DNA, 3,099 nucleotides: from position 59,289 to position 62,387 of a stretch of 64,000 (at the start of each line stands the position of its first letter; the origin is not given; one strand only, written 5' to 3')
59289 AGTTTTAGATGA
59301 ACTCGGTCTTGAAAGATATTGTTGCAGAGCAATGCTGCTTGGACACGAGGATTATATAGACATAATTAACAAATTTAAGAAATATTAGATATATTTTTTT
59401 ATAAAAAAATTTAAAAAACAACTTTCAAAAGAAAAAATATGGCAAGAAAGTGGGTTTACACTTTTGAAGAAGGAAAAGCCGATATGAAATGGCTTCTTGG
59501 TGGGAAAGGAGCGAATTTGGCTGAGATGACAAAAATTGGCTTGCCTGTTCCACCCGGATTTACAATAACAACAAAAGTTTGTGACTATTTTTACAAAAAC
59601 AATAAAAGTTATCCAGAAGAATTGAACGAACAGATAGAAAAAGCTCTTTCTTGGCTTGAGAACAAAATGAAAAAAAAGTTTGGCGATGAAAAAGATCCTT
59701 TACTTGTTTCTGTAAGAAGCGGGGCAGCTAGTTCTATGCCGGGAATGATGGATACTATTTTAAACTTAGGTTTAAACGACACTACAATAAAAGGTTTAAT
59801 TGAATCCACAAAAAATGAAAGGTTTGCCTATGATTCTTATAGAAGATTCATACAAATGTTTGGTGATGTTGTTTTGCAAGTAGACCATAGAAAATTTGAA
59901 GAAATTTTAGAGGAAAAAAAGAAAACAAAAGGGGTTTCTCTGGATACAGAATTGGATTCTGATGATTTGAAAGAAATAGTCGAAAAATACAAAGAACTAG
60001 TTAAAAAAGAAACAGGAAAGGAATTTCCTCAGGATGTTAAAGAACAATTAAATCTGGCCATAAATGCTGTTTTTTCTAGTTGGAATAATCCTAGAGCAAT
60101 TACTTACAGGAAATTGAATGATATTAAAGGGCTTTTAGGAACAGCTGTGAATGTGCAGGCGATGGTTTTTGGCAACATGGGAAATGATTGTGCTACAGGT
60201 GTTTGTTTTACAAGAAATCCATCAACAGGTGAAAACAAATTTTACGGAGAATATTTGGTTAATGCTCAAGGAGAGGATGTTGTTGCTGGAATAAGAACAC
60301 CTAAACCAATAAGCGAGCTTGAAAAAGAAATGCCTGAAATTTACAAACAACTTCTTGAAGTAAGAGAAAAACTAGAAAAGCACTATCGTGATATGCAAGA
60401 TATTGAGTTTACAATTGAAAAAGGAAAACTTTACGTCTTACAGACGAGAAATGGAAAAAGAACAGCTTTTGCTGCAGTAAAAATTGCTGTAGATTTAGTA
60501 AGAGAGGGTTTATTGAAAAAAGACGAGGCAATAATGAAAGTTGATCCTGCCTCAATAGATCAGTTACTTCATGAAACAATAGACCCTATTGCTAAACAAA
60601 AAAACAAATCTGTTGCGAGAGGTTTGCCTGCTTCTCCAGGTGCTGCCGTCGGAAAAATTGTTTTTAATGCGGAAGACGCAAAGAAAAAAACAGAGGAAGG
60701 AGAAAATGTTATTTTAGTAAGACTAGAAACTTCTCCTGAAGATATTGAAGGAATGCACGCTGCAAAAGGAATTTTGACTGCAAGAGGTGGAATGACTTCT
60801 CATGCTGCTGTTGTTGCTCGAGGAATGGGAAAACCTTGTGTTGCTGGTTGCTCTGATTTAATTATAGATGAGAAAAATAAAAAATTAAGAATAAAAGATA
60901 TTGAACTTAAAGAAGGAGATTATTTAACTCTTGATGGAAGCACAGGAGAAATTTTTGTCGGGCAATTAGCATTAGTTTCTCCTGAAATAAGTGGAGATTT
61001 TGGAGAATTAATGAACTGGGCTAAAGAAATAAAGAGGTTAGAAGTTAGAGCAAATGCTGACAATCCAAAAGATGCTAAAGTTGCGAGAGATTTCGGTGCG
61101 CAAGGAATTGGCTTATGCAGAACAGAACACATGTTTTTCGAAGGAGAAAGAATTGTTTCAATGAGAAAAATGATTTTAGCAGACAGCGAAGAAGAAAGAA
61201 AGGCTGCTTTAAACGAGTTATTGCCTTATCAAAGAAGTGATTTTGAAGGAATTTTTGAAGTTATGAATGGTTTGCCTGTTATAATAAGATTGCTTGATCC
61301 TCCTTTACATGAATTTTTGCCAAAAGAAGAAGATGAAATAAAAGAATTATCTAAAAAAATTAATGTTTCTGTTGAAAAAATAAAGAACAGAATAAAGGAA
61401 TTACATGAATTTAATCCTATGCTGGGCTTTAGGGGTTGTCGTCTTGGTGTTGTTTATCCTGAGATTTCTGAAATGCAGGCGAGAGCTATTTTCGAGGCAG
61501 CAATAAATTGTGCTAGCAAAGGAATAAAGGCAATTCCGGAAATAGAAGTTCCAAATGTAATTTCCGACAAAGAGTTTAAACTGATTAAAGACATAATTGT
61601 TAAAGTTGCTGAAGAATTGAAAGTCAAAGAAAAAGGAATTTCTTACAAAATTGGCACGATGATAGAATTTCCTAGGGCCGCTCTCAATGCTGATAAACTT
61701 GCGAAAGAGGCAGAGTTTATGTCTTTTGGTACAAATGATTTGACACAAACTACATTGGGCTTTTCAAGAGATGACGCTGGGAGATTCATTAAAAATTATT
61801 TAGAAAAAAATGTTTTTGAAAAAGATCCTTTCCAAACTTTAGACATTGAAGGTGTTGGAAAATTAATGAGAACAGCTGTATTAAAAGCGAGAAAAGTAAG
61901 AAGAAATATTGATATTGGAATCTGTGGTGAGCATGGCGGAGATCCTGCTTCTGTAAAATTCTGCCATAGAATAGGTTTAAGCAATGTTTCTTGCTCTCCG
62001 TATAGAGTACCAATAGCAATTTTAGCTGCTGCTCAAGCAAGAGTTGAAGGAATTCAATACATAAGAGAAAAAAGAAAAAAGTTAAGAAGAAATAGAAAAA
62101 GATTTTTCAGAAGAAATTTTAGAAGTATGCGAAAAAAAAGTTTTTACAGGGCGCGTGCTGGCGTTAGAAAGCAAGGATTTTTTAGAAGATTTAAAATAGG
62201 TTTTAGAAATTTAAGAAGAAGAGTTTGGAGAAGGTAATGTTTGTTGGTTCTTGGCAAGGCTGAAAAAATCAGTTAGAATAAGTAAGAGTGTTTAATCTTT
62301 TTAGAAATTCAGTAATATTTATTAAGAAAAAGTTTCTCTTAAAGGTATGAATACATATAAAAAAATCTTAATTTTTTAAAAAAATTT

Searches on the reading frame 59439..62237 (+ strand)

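Call 26: search_protein_families(library=pfam, proteins=[window:59439-62237:+], max_evalue=0.001)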
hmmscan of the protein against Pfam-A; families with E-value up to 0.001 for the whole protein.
window:59439-62237:+ (932 aa): 3 families
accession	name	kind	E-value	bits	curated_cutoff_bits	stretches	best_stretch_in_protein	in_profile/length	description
PF02896.24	PEP-utilizers_C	-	4.4e-79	266.1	22.8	1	518-867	4-291/293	PEP-utilising enzyme, PEP-binding domain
PF01326.24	PPDK_N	-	5.6e-60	203.8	27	3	61-291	76-220/328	Pyruvate phosphate dikinase, AMP/ATP-binding domain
PF00391.29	PEP-utilizers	-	1.5e-26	92.3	23.1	1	422-503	3-72/72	PEP-utilising enzyme, mobile domain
